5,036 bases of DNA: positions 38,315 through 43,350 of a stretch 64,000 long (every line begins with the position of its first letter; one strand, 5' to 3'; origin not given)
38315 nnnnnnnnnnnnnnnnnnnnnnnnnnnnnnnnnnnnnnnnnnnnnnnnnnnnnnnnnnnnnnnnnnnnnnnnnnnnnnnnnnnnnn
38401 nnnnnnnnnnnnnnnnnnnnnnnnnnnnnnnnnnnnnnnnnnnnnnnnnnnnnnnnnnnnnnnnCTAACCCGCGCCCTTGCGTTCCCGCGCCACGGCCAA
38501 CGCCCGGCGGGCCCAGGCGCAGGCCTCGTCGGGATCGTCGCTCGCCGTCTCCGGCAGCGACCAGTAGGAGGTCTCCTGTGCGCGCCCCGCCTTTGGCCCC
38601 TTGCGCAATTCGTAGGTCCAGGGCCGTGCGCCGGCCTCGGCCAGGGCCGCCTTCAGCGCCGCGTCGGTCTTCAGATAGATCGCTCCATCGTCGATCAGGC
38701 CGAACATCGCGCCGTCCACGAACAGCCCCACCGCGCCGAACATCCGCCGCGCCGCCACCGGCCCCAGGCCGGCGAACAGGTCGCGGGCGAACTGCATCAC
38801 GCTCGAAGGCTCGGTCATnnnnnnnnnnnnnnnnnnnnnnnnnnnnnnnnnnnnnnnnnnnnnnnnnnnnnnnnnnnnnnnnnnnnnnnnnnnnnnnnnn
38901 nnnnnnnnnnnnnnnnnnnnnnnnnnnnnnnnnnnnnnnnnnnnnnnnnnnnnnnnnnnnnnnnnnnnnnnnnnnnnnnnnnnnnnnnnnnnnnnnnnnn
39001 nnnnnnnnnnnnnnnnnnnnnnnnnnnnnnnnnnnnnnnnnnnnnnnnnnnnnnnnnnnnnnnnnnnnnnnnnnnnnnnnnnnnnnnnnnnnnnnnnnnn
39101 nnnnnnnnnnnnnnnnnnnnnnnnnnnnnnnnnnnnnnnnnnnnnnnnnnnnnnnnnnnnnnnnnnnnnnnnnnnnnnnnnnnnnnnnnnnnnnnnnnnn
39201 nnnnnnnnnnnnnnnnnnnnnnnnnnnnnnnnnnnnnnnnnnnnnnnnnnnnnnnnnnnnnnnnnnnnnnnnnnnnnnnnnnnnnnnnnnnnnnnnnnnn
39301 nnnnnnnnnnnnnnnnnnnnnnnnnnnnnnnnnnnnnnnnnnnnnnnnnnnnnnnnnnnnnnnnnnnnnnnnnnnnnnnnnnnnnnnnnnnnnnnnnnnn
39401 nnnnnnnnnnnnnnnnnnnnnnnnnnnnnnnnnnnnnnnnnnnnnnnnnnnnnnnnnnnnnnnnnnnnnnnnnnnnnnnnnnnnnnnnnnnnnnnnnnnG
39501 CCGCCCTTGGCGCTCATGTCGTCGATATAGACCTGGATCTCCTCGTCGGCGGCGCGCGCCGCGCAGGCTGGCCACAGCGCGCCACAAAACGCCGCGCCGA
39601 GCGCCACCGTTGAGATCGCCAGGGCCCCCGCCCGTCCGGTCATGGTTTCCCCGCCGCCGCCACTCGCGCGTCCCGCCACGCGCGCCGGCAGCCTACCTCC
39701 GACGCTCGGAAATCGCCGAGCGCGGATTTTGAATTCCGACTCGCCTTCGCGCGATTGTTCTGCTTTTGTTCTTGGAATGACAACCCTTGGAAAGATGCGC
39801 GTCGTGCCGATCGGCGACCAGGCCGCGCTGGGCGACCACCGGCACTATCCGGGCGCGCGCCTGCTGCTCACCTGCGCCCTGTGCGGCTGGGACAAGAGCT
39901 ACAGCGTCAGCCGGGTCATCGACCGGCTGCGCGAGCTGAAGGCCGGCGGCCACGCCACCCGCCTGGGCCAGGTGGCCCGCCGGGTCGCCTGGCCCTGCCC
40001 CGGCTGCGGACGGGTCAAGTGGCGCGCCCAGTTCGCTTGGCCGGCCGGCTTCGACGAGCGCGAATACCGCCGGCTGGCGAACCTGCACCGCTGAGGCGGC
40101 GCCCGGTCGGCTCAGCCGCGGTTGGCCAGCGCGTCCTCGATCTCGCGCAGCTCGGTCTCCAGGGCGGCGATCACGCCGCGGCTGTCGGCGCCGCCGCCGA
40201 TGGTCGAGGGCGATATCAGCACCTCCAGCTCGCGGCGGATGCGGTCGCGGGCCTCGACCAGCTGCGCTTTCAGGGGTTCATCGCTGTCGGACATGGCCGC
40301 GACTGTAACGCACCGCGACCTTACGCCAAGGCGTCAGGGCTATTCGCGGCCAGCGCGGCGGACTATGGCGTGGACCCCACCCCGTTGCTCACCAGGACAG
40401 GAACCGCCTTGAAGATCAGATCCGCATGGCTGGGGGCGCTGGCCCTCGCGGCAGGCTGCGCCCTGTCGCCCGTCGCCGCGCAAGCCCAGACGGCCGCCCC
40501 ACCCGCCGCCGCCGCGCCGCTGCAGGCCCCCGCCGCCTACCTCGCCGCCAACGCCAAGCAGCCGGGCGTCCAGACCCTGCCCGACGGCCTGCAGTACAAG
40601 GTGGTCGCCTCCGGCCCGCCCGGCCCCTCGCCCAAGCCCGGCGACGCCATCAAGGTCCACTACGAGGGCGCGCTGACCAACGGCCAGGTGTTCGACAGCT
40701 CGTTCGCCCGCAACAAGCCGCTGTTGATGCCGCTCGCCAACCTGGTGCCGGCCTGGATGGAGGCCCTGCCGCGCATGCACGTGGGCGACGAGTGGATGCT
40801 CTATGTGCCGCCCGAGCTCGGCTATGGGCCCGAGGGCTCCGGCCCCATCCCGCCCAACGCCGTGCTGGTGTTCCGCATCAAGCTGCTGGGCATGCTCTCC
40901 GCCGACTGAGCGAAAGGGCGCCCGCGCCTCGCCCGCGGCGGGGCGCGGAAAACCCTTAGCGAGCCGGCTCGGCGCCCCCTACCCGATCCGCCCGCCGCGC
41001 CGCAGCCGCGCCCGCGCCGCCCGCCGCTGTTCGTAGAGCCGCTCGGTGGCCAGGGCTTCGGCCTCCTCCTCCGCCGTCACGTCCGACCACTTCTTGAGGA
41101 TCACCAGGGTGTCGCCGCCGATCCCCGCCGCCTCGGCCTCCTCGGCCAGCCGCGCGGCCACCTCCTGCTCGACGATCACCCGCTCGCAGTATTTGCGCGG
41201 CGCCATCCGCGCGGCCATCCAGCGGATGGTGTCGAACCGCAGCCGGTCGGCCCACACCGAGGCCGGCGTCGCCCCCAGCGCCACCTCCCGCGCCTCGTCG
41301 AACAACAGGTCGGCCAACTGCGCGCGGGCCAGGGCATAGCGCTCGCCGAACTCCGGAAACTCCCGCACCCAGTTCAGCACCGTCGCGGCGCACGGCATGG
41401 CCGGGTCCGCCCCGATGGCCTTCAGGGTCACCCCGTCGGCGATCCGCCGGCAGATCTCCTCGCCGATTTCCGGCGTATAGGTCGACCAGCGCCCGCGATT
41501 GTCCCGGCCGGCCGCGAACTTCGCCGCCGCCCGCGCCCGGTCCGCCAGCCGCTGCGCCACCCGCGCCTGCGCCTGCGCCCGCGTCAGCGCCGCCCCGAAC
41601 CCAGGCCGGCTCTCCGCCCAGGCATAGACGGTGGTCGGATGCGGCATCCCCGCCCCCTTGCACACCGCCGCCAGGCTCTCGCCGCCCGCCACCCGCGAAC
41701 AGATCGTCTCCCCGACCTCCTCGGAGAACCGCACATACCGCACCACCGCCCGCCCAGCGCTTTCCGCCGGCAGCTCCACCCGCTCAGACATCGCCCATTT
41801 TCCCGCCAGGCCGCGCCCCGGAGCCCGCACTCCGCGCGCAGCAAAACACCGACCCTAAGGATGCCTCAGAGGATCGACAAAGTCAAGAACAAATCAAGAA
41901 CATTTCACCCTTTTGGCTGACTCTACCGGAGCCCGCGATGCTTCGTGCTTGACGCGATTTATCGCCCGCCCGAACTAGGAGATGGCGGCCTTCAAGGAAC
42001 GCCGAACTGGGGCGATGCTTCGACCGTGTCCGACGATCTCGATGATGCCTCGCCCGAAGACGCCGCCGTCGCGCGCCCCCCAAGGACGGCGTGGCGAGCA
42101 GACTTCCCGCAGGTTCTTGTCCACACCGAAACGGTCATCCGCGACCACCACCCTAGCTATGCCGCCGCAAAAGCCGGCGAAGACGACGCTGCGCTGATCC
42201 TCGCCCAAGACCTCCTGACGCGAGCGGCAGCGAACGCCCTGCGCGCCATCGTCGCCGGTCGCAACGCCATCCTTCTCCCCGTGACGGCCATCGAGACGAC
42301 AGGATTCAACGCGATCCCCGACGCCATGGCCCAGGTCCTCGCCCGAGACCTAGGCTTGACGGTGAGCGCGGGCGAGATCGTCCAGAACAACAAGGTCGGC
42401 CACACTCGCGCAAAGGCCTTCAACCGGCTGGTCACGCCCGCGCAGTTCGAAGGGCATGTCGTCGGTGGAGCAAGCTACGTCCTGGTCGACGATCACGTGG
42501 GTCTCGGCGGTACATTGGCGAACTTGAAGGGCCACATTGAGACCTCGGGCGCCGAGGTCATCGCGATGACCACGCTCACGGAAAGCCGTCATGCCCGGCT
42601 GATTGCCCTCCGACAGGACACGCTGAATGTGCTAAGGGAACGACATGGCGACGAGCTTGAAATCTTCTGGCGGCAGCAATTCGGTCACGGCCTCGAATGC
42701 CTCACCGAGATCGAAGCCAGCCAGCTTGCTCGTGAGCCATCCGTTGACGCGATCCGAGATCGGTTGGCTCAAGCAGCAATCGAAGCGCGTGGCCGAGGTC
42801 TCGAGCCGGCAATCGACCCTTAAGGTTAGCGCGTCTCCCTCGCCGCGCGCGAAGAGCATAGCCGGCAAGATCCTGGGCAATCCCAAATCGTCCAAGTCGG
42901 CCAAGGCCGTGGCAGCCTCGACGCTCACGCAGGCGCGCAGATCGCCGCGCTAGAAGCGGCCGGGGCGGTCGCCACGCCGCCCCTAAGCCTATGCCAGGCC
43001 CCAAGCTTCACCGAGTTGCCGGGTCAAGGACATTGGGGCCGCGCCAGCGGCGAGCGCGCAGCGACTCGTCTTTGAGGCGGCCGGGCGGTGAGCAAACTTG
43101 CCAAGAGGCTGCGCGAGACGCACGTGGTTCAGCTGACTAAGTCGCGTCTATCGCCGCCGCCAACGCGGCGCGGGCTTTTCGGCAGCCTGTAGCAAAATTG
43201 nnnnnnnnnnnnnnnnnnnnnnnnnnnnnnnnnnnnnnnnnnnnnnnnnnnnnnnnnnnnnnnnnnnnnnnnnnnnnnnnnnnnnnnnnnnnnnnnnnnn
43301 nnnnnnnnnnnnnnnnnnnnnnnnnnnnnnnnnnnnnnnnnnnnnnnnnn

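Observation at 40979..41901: SOS-controlled orphan protein with duplicated terminase-small-subunit domains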

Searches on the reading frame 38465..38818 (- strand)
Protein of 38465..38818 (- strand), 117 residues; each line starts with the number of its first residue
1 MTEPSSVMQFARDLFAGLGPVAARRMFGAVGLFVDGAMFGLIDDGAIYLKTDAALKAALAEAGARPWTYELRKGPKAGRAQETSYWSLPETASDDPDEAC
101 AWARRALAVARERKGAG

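Call 66: search_protein_families(library=pfam, proteins=[window:38465-38818:-], max_evalue=0.00001)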
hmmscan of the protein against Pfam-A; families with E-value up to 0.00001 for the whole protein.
window:38465-38818:- (117 aa): 1 family
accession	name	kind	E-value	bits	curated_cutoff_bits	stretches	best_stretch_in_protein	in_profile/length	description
PF04993.18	TfoX_N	-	1.3e-29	102.6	30.1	1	13-109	1-90/91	TfoX N-terminal domain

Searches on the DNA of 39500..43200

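Call 78: search_rna_families(source=window, start=39500, end=43200, threshold=evalue, max_evalue=1)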
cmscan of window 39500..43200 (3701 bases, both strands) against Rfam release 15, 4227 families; matches with E-value up to 1: 0.
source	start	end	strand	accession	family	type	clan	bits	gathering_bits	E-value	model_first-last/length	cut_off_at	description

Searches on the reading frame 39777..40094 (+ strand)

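Call 35: search_protein_families(library=padloc, proteins=[window:39777-40094:+], max_evalue=0.01)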
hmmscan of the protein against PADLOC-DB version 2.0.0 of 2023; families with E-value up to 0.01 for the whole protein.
window:39777-40094:+ (105 aa): 0 families

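Call 66: search_protein_families(library=pfam, proteins=[window:39777-40094:+], max_evalue=0.00001)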
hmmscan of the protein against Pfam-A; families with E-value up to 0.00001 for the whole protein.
window:39777-40094:+ (105 aa): 0 families

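Call 76: search_protein_families(library=pfam, proteins=[window:39777-40094:+], max_evalue=1)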
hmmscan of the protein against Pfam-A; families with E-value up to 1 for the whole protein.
window:39777-40094:+ (105 aa): 2 families
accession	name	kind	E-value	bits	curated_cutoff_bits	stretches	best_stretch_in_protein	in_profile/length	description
PF13824.12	zf-Mss51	-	0.0086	16.7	27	0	67-95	10-38/55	Zinc-finger of mitochondrial splicing suppressor 51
PF14690.11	Zn_ribbon_ISL3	-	0.27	12.1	25.5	0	72-83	3-14/47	zinc-finger of transposase IS204/IS1001/IS1096/IS1165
